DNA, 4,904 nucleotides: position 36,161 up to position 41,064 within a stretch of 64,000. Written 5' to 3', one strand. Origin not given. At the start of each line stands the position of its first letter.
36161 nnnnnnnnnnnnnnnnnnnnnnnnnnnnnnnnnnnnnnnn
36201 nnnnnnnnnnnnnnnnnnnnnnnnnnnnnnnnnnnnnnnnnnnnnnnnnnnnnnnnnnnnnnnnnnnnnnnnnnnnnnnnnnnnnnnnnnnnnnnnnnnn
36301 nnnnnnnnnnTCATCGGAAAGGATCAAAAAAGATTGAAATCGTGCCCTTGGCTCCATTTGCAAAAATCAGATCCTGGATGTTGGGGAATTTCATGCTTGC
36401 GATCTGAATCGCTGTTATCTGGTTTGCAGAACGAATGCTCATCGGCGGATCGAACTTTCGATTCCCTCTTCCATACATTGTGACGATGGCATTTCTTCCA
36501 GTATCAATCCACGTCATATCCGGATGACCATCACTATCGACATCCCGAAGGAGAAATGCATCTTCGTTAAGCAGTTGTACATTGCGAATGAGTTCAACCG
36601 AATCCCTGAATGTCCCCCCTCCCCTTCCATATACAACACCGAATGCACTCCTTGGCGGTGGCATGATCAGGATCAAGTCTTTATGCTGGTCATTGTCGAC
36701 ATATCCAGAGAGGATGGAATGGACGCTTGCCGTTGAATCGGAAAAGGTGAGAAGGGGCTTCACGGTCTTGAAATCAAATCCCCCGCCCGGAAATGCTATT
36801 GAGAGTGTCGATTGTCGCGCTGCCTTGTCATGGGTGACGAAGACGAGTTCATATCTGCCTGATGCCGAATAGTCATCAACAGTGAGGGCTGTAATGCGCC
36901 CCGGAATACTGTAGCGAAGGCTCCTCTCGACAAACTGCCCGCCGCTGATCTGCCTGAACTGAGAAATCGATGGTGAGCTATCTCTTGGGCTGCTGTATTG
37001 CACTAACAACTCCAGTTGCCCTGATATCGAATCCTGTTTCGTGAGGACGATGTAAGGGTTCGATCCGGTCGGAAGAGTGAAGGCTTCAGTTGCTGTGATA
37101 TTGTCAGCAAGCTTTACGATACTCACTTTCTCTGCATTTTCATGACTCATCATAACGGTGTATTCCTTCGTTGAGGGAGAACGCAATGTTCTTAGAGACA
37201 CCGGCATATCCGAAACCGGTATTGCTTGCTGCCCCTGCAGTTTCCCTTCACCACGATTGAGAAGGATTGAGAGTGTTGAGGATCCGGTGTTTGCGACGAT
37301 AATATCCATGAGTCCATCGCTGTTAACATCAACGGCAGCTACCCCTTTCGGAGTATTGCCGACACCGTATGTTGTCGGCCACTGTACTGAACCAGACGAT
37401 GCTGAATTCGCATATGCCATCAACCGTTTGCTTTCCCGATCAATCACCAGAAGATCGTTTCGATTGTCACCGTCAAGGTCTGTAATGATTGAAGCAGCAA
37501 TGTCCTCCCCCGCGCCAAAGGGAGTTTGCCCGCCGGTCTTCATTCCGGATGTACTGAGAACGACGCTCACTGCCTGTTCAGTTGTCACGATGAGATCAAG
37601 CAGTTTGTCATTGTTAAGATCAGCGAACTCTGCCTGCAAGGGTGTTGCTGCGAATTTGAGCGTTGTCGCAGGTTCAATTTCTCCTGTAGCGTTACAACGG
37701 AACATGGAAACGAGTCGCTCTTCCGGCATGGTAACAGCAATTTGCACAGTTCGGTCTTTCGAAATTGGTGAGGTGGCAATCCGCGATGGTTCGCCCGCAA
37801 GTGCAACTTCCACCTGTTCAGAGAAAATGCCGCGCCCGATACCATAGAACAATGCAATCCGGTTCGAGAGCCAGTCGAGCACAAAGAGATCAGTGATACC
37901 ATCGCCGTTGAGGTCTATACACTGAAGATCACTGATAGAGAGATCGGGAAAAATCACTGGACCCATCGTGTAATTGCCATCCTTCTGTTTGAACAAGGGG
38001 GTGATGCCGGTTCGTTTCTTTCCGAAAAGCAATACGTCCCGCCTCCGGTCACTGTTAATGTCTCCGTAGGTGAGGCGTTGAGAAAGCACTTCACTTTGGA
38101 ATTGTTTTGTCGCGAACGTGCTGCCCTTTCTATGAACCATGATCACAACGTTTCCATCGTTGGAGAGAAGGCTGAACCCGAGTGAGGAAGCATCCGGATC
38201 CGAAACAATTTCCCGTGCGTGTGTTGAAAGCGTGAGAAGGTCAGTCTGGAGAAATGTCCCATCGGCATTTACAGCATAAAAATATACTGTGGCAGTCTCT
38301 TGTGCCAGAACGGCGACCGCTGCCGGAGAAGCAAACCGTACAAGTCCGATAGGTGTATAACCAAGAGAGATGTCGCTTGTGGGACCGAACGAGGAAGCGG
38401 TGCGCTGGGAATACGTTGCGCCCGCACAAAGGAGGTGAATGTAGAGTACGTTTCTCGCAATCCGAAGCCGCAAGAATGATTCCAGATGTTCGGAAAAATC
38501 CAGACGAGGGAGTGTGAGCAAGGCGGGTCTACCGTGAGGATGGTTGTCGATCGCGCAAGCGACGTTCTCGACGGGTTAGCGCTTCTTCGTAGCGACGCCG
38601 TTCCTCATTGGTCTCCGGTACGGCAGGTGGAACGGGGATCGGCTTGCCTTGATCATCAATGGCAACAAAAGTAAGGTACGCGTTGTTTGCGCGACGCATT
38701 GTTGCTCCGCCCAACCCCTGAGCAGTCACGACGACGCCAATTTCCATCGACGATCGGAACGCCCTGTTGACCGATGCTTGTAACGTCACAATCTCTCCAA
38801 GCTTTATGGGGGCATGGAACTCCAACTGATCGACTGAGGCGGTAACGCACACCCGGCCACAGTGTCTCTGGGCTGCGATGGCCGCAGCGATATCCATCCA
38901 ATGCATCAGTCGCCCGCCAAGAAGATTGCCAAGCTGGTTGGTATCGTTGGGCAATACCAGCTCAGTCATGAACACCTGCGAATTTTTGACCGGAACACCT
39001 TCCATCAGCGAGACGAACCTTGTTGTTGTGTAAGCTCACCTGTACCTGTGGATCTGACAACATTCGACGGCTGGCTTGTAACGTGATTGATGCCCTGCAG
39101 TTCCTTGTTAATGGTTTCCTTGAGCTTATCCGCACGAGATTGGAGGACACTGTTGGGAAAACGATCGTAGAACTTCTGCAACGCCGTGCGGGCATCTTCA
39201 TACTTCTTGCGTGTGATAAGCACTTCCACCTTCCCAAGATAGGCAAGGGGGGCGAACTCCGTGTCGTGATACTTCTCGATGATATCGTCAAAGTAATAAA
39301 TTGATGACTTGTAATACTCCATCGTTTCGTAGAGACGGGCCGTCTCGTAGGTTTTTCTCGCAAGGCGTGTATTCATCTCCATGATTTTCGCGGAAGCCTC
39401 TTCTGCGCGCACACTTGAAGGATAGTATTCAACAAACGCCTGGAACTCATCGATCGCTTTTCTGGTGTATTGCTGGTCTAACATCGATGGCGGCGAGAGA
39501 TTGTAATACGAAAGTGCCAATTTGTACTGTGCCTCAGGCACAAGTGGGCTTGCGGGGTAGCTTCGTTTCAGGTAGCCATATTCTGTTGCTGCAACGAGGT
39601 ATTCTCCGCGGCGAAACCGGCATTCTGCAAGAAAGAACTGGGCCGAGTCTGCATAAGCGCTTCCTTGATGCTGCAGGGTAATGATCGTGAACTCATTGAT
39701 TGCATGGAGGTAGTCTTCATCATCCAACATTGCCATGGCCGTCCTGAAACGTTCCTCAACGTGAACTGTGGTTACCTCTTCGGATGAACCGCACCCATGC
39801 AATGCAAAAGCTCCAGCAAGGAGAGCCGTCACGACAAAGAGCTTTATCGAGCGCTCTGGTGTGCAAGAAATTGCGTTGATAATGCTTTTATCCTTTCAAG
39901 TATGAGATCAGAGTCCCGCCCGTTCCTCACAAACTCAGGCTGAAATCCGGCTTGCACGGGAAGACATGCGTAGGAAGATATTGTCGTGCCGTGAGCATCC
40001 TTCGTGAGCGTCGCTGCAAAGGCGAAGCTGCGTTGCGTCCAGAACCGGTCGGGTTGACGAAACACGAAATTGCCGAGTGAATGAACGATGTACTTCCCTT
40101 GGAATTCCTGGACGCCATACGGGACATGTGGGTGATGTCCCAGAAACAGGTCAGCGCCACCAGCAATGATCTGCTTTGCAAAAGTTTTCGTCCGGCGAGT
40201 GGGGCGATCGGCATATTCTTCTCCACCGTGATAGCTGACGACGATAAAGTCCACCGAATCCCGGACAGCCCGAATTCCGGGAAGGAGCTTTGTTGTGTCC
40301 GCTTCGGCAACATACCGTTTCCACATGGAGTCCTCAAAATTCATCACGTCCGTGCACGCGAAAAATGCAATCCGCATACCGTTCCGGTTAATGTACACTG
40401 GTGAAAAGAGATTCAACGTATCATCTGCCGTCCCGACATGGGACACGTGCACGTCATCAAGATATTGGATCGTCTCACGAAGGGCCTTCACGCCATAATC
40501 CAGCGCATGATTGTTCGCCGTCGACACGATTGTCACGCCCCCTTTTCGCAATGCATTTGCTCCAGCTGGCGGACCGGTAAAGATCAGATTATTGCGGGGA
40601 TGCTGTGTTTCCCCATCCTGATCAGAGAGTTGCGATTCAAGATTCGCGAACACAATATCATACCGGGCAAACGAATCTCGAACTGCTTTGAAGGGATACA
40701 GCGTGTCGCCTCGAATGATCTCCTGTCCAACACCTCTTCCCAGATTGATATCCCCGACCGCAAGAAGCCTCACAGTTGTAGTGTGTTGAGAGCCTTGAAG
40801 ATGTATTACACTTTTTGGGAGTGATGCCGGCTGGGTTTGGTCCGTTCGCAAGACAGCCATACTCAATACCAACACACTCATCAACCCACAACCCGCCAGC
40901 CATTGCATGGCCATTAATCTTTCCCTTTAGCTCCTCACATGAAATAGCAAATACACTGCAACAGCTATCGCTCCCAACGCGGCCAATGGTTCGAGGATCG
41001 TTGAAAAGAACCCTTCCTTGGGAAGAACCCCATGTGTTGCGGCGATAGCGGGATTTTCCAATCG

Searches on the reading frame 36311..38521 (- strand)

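Call 3: search_protein_families(library=pfam, proteins=[window:36311-38521:-], max_evalue=0.01)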
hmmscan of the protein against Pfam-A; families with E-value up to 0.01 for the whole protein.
window:36311-38521:- (736 aa): 4 families
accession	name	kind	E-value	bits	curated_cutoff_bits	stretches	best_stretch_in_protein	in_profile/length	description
PF13517.12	FG-GAP_3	-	7.2e-34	116.6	26.9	5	348-409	1-61/61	FG-GAP-like repeat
PF01839.29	FG-GAP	-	1.5e-12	47.5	22.1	1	394-414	5-25/37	FG-GAP repeat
PF23727.1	Beta-prop_FAM234A_B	-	0.00024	20.2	26.4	0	344-378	131-165/467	FAM234A/B beta-propeller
PF16743.10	PliI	-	0.0062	16.7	27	0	296-319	61-84/123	Periplasmic lysozyme inhibitor of I-type lysozyme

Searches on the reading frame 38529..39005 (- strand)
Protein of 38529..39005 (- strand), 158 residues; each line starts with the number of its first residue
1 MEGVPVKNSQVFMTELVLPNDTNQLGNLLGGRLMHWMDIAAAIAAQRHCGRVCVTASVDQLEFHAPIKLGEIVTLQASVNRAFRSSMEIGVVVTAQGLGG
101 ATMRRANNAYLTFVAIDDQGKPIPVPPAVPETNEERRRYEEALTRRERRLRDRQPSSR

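Call 28: search_protein_families(library=pfam, proteins=[window:38529-39005:-], max_evalue=0.001)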
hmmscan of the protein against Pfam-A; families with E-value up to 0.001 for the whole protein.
window:38529-39005:- (158 aa): 1 family
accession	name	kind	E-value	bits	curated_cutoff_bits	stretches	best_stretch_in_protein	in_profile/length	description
PF03061.28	4HBT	-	5.8e-20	71.8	20.6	1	26-97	2-74/79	Thioesterase superfamily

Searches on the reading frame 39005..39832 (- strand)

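Call 26: search_protein_families(library=pfam, proteins=[window:39005-39832:-], max_evalue=0.001)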
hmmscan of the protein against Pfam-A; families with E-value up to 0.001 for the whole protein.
window:39005-39832:- (275 aa): 5 families
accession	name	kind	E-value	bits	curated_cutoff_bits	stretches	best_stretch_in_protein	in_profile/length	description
PF13525.12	YfiO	-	2.5e-20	73.6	25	1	26-195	6-178/203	Outer membrane lipoprotein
PF13174.12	TPR_6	-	2.7e-10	40.6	26.3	1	100-140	1-33/33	Tetratricopeptide repeat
PF13432.12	TPR_16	-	2.4e-08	34.7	32.7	0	172-228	11-64/65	Tetratricopeptide repeat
PF13512.12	TPR_18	-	2.1e-06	28.4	21.9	1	20-149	5-144/145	Tetratricopeptide repeat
PF09976.15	TPR_21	-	2.9e-06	27.6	25.5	0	166-231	41-112/193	Tetratricopeptide repeat-like domain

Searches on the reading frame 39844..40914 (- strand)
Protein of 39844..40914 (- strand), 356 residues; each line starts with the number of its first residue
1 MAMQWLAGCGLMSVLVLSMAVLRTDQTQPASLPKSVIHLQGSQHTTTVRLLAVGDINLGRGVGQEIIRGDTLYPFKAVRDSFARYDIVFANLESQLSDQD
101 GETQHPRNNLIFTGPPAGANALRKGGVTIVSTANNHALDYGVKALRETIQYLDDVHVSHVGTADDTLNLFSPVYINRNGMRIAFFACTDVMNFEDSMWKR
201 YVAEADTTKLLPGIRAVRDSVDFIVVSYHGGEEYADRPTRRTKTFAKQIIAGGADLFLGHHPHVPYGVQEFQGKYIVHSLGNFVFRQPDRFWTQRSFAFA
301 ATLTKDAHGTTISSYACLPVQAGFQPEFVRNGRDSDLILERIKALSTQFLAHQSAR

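Call 26: search_protein_families(library=pfam, proteins=[window:39844-40914:-], max_evalue=0.001)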
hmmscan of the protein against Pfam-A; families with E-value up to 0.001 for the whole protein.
window:39844-40914:- (356 aa): 1 family
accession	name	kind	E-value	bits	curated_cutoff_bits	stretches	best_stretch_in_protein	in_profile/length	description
PF09587.15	PGA_cap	-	2.6e-61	207.8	27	1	50-287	2-255/255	Bacterial capsule synthesis protein PGA_cap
